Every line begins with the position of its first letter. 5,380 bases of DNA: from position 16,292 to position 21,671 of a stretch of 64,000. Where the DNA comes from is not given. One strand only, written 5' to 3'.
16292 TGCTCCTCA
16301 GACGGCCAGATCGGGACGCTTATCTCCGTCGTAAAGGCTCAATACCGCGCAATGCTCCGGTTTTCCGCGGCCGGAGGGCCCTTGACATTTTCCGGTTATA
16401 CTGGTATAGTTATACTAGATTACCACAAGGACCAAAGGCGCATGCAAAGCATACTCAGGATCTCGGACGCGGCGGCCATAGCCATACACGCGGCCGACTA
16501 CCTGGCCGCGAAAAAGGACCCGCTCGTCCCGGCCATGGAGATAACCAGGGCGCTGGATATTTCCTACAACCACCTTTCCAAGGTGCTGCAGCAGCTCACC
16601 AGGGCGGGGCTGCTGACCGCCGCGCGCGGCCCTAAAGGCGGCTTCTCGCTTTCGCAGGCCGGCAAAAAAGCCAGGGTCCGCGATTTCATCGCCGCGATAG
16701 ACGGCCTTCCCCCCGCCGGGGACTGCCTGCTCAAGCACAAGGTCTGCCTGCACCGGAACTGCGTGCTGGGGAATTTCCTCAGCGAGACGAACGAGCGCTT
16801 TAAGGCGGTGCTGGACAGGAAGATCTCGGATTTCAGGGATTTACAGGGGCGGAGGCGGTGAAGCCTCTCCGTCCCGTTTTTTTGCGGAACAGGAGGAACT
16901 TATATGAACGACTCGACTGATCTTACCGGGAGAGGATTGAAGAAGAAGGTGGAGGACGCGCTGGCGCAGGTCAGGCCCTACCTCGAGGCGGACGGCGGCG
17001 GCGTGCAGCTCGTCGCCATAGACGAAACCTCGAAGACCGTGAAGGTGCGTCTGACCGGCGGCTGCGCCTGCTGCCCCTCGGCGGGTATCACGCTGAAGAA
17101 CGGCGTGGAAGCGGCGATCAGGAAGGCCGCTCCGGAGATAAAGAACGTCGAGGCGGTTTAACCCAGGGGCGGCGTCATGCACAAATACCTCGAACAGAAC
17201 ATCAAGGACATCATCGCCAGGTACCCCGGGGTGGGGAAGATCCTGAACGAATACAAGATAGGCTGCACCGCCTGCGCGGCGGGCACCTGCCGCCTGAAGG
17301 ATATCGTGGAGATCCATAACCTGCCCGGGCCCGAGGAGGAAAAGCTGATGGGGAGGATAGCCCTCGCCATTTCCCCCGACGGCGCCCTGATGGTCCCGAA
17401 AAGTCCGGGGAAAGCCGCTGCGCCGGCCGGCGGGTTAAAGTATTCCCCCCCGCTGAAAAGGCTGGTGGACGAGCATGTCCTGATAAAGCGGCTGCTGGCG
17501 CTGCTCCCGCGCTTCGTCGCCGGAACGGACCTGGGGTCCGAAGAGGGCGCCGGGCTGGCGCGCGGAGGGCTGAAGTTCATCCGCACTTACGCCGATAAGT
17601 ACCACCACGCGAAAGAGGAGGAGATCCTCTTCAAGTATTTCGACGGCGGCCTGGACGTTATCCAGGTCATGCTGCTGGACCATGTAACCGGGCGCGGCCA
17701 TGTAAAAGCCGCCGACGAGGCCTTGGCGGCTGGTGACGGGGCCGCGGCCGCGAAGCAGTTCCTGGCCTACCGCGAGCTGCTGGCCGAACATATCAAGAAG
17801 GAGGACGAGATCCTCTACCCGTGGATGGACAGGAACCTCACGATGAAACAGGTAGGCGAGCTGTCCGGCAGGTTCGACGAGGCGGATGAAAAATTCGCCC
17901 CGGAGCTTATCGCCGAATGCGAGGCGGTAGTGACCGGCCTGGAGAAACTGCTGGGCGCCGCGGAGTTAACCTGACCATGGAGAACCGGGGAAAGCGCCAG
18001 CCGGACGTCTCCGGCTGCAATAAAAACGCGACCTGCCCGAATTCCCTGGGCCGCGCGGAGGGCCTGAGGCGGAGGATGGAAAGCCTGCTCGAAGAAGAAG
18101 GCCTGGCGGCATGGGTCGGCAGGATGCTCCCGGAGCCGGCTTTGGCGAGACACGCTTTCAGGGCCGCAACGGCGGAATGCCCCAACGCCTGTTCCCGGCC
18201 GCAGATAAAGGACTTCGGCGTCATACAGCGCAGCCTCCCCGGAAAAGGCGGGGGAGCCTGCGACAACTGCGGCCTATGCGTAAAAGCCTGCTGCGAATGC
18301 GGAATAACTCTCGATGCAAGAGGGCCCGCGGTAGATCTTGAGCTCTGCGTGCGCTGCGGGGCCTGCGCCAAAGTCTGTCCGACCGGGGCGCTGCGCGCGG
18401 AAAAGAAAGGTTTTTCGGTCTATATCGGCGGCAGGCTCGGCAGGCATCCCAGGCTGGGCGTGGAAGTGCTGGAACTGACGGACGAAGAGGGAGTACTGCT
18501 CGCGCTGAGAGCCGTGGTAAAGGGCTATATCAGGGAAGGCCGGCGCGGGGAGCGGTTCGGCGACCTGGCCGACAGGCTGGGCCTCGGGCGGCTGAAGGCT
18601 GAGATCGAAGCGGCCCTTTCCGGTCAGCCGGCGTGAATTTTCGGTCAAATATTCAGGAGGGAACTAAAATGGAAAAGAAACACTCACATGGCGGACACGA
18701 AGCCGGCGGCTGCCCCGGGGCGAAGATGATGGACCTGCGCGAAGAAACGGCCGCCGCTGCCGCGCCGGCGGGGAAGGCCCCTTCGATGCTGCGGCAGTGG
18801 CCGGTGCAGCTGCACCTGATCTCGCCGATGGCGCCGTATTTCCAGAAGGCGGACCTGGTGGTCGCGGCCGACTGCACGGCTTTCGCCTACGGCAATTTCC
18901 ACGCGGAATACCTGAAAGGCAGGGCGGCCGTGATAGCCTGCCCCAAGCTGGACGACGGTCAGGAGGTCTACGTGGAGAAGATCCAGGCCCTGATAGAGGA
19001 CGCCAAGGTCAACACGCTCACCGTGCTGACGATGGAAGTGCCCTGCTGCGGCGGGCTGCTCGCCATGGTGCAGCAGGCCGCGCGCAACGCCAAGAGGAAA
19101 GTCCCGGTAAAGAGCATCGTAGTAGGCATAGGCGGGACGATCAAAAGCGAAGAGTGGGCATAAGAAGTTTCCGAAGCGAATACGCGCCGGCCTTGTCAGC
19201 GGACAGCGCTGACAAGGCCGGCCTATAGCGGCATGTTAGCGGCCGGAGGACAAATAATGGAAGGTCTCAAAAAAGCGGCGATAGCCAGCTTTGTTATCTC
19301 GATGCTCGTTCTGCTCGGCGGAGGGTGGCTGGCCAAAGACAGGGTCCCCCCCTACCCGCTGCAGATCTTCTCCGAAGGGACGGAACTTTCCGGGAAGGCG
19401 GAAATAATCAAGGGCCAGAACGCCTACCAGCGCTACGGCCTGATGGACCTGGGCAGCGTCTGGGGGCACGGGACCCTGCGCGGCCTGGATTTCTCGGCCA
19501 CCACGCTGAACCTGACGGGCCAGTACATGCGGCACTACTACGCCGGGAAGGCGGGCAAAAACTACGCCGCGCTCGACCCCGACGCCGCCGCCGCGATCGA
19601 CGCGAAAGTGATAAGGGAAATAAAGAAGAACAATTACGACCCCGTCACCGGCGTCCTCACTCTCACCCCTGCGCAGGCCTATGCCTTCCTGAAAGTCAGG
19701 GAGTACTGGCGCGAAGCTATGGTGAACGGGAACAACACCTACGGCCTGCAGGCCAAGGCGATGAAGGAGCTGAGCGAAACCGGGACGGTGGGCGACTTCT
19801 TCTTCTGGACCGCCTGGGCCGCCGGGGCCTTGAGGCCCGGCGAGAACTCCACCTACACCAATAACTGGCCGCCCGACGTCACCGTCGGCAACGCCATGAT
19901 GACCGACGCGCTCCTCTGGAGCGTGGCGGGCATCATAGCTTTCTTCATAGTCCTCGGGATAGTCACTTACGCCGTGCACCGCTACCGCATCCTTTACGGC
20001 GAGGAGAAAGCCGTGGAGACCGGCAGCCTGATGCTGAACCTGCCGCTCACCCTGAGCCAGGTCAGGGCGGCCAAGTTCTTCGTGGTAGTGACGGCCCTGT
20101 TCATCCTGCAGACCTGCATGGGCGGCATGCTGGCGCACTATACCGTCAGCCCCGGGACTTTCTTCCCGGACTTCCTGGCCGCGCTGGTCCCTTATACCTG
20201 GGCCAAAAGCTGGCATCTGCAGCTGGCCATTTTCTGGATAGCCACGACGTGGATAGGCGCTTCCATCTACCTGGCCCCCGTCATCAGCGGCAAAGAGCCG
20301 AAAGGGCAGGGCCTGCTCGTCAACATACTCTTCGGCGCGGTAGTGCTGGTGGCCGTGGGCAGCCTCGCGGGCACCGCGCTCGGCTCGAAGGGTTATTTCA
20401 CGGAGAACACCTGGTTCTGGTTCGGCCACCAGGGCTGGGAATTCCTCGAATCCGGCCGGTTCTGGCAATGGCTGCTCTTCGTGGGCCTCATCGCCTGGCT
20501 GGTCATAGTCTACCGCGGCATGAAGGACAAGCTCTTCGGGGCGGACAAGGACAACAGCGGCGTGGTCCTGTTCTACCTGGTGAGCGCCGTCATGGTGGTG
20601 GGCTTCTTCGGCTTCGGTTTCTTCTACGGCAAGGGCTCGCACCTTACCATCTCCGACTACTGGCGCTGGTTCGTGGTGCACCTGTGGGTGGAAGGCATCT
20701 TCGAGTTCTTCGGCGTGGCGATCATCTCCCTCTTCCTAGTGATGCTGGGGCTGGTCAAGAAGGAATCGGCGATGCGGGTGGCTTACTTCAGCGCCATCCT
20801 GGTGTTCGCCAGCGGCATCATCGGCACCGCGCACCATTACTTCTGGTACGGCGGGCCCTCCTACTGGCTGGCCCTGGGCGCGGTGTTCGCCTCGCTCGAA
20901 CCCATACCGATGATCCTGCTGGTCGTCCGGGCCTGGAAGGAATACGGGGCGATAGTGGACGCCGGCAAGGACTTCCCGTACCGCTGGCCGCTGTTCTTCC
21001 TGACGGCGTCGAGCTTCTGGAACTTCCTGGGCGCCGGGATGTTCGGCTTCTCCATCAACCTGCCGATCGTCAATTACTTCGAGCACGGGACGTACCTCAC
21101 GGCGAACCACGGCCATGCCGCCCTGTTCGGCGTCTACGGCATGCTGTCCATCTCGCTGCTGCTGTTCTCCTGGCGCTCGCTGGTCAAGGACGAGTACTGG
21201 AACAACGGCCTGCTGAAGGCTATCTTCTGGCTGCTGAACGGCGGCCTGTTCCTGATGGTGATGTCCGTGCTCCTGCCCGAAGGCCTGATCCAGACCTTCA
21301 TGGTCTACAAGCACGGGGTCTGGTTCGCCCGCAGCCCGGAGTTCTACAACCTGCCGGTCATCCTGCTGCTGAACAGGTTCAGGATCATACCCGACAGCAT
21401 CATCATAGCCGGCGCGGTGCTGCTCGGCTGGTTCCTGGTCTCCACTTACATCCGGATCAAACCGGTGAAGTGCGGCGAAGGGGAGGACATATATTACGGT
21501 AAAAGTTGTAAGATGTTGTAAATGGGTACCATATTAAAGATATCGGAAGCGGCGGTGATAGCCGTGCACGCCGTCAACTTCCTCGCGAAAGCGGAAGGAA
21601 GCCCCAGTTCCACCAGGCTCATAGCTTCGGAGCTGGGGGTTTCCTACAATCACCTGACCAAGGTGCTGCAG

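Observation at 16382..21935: Nitrosative-stress island bracketed by two paralogous Rrf2 regulators with a shared C-x6-C-x4-C motif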

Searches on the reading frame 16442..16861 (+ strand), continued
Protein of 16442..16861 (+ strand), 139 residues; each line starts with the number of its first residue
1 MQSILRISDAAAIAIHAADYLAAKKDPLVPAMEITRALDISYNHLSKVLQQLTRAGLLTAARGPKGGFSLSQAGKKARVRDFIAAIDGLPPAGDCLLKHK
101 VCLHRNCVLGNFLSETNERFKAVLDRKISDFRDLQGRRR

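Call 66: find_encoding_contigs(protein=P0387, flank=5000, max_places=1)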
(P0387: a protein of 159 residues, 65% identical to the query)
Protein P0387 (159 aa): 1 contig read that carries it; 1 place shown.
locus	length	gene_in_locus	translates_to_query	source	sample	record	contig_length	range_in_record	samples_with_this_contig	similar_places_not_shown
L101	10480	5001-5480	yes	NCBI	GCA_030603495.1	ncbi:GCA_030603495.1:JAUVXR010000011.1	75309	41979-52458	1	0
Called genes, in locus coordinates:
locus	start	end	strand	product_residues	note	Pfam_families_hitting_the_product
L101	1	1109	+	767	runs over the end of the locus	PF06082:YjbH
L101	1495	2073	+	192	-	PF00210:Ferritin (weak), PF02915:Rubrerythrin, PF21349:RUBY_RBDX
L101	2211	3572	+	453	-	PF00884:Sulfatase, PF16347:SGSH_C, PF14707:Sulfatase_C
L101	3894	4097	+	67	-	-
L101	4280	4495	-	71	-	PF00313:CSD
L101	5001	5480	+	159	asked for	PF02082:Rrf2, PF03444:WHD_HrcA (weak)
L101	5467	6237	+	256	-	PF00037:Fer4 (weak), PF12837:Fer4_6 (weak), PF13237:Fer4_10, PF14697:Fer4_21, PF25160:LdpA_Fe-S-bd (faint), PF12838:Fer4_7 (weak), PF13187:Fer4_9 (weak), PF27217:AF_0155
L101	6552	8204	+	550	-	PF03063:Prismane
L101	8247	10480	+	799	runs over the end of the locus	PF00403:HMA, PF00122:E1-E2_ATPase, PF00702:Hydrolase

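Call 79: predict_structure(alignment_id=A3)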
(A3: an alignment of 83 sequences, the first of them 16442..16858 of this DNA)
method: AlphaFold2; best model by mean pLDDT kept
length: 139 residues; sequences in the alignment: 83
mean_pLDDT: 86.5   pTM: 0.80
mean pLDDT of the five models: 86.5, 86.3, 85.1, 84.9, 82.9
residues with pLDDT >= 90: 77; 70-90: 46; 50-70: 11; < 50: 5
segments of 3 or more residues with pLDDT < 50: 137-139
pLDDT, mean of each block of 10 residues (from residue 1): 71 96 89 96 97 98 91 95 92 76 77 85 90 55
secondary structure, 60 per line:
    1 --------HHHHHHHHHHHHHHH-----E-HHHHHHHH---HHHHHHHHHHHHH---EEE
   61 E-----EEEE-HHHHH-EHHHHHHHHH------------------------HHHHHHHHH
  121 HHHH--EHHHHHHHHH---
elements in order: H9-23 H31-38 H42-54 E58-61 E67-70 H72-76 H79-87 H112-124 H128-136

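Call 81: fold_search(model_id=the predicted structure, library=pdb)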
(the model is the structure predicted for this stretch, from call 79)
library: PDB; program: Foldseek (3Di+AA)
matches with E <= 10: 1881; with E <= 0.001: 35
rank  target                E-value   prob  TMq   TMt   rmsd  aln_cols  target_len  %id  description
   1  7b0c_A                6.7e-08  1.00  0.64  0.62   4.4       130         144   25  [4Fe-4S]-NsrR complexed to 23-bp HmpA1 operator fragment (released 2022-06-01)
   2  6y45_B                1.3e-07  1.00  0.63  0.57   5.1       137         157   26  Crystal Structure of the H33A variant of RsrR (released 2020-03-04)
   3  6y45_A                1.8e-07  1.00  0.63  0.55   5.0       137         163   26  Crystal Structure of the H33A variant of RsrR (released 2020-03-04)
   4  6hsm_B                4.0e-07  1.00  0.63  0.55   5.1       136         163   26  Structure of partially reduced RsrR in space group P2(1)2(1)2(1) (released 2019-01-30)
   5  6hse_C                5.4e-07  1.00  0.63  0.56   5.4       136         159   26  Structure of dithionite-reduced RsrR in spacegroup P2(1) (released 2019-01-30)
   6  6hsm_G                5.7e-07  1.00  0.64  0.58   5.0       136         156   26  Structure of partially reduced RsrR in space group P2(1)2(1)2(1) (released 2019-01-30)
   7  6hsd_B                6.1e-07  1.00  0.64  0.57   5.1       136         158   26  Crystal structure of the oxidized form of the transcription regulator RsrR (released 2019-01-30)
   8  6hsd_C                6.8e-07  1.00  0.63  0.56   5.2       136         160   26  Crystal structure of the oxidized form of the transcription regulator RsrR (released 2019-01-30)
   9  6hsm_A                7.7e-07  1.00  0.63  0.55   5.2       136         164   26  Structure of partially reduced RsrR in space group P2(1)2(1)2(1) (released 2019-01-30)
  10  6hsd_A                1.5e-06  1.00  0.64  0.54   4.9       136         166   25  Crystal structure of the oxidized form of the transcription regulator RsrR (released 2019-01-30)
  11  6hse_A                2.7e-06  1.00  0.64  0.56   5.1       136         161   26  Structure of dithionite-reduced RsrR in spacegroup P2(1) (released 2019-01-30)
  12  2y75_E                4.1e-06  1.00  0.76  0.81   2.7       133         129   21  The Structure of CymR (YrzC) the Global Cysteine Regulator of B. subtilis (released 2011-08-03)
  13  2y75_D                4.6e-06  1.00  0.72  0.78   3.1       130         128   22  The Structure of CymR (YrzC) the Global Cysteine Regulator of B. subtilis (released 2011-08-03)
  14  3lwf_A                5.1e-06  1.00  0.71  0.69   3.4       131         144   18  Crystal structure of Putative transcriptional regulator (NP_470886.1) from LISTERIA INNOCUA at 2.06 A resolution (released 2010-05-12)
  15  2y75_B                6.1e-06  1.00  0.72  0.78   3.2       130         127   22  The Structure of CymR (YrzC) the Global Cysteine Regulator of B. subtilis (released 2011-08-03)
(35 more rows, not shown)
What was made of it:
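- On Rrf2 superfamily (PF02082 / TIGR00738): All 35 PDB matches with E below 1e-3 are Rrf2 proteins: NsrR, RsrR, CymR, IscR and structural-genomics entries from the Rrf2 family (calls 79, 81).
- Closest known: NsrR. Same: It has the Rrf2 winged-helix fold, and it is the top structural match (7B0C; call 81).
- The model has the Rrf2 fold, and its top structural matches are ScNsrR-DNA and RsrR (calls 79, 81).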

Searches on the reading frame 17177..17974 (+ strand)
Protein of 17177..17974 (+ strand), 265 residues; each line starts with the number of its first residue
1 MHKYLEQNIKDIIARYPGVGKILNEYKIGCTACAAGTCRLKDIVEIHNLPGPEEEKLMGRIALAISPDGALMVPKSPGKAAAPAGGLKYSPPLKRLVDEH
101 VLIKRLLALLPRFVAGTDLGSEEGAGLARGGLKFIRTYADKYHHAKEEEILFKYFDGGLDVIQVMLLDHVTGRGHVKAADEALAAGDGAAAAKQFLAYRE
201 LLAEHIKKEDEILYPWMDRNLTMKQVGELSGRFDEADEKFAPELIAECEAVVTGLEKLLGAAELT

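Call 3: search_protein_families(library=pfam, proteins=[window:17177-17974:+], max_evalue=0.01)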
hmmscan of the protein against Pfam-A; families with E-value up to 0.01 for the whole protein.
window:17177-17974:+ (265 aa): 2 families
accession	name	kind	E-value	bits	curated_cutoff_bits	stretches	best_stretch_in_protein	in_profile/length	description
PF01814.28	Hemerythrin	-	2.1e-16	61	25.3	1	93-216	3-126/127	Hemerythrin HHE cation binding domain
PF08984.16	DUF1858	-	0.0089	16.5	32.2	0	6-46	4-50/59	Domain of unknown function (DUF1858)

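Call 4: search_protein_families(library=ncbifam, proteins=[window:17177-17974:+], max_evalue=0.01)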
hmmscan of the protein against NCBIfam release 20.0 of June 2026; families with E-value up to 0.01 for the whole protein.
window:17177-17974:+ (265 aa): 3 families
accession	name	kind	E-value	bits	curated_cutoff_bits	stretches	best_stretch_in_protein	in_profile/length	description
TIGR03980.1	prismane_assoc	subfamily_domain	0.00092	19.2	44.95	1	7-36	5-34/58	hybrid cluster protein-associated redox disulfide domain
NF008221.0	PRK10992.1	equivalog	0.0014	18.1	254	0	192-227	116-151/220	iron-sulfur cluster repair protein YtfE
TIGR03652.1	FeS_repair_RIC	equivalog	0.0027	17.5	204.7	0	192-222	112-142/216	iron-sulfur cluster repair di-iron protein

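Call 61: search_solved_structures(query=window:17177-17971:+, max_evalue=0.1)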
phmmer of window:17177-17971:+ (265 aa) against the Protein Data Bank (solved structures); distinct sequences matched with E-value up to 0.1: 1.
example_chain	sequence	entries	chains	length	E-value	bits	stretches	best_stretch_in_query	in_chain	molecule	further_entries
7bhc_A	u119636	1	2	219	0.046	16.3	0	192-239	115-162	Iron-sulfur cluster repair protein YtfE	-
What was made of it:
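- On RIC / YtfE / ScdA (TIGR03652): Call 61: YtfE, E 0.046.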

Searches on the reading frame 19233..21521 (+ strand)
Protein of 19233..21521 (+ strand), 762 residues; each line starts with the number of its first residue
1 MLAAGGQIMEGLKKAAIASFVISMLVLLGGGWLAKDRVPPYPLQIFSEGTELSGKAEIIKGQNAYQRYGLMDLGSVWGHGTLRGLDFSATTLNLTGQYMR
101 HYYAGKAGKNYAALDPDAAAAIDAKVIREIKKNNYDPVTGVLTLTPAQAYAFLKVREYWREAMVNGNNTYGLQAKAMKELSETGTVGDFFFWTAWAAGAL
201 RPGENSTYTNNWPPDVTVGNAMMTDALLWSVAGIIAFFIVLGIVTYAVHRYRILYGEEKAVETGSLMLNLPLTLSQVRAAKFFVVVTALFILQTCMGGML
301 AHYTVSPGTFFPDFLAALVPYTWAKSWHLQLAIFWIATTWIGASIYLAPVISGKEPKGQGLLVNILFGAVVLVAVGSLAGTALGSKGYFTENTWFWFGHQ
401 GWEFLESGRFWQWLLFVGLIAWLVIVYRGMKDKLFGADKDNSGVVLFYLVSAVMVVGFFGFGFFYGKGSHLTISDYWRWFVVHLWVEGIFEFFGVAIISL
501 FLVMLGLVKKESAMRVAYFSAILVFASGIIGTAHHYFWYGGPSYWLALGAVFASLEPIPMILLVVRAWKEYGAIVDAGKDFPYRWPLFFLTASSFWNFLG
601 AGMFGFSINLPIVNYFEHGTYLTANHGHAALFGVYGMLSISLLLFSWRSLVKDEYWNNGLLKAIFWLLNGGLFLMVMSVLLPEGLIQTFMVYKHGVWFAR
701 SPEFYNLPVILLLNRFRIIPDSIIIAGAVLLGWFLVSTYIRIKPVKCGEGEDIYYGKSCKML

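Call 3: search_protein_families(library=pfam, proteins=[window:19233-21521:+], max_evalue=0.01)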
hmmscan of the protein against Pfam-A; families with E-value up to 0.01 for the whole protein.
window:19233-21521:+ (762 aa): 2 families
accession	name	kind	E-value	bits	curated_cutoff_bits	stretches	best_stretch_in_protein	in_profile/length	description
PF00115.25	COX1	-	6e-53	180.7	34.8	1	280-690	4-407/436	Cytochrome C and Quinol oxidase polypeptide I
PF22085.1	NorB_cytochrome_c-like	-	2.5e-48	165.3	29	1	47-214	7-181/181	Nitric oxide reductase subunit B, cytochrome c-like domain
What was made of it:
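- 19233..21521 (+): qNOR: quinol-dependent nitric oxide reductase, 762 aa (possibly starting at 19257). Call 3: PF22085 + PF00115.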

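Call 4: search_protein_families(library=ncbifam, proteins=[window:19233-21521:+], max_evalue=0.01)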
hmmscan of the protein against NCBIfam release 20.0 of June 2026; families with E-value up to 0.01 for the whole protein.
window:19233-21521:+ (762 aa): 0 families

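Call 62: search_solved_structures(query=window:19233-21518:+, max_evalue=0.00001)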
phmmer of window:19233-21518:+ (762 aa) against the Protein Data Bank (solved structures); distinct sequences matched with E-value up to 0.00001: 13.
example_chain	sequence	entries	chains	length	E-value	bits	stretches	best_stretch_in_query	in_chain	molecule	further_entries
3ayf_A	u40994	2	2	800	3.9e-201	673.8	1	12-753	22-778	Nitric oxide reductase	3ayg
28pq_A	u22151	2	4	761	2.2e-141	476.1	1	23-732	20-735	Nitric oxide reductase subunit B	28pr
6qq5_A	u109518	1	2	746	3.5e-141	475.5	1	23-730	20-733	Nitric oxide reductase subunit B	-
6qq6_A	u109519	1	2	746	4.5e-141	475.1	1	23-730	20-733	Nitric oxide reductase subunit B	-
28pn_A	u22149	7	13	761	8.1e-141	474.3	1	23-732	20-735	Nitric oxide reductase subunit B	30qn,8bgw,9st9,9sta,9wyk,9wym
6t6v_A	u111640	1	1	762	1.1e-140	473.8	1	23-732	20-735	Nitric oxide reductase subunit B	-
9wyl_A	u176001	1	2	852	3.3e-140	472.3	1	23-731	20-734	Nitric oxide reductase subunit B,Soluble cytochrome b562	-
28pp_A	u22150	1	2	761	6.4e-140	471.3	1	23-732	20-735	Nitric oxide reductase subunit B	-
32fi_A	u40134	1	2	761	6.9e-140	471.2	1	23-732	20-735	Nitric oxide reductase subunit B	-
30sj_A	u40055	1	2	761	1.2e-139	470.4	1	23-732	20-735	Nitric oxide reductase subunit B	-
6fwf_A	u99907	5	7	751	8.8e-129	434.5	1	31-731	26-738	Nitric-oxide reductase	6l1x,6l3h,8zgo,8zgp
4xyd_A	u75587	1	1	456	3e-41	145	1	275-699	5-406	Nitric-oxide reductase subunit B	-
3o0r_B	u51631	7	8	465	1.8e-40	142.4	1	275-688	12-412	Nitric oxide reductase subunit B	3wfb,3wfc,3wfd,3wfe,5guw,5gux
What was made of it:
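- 19233..21521 (+): Call 62: 3AYF, E 3.9e-201 over residues 12-753.
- On qNOR (quinol-dependent NO reductase, NorZ type): Call 62: Geobacillus qNOR 3AYF, E 3.9e-201 over residues 12-753.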
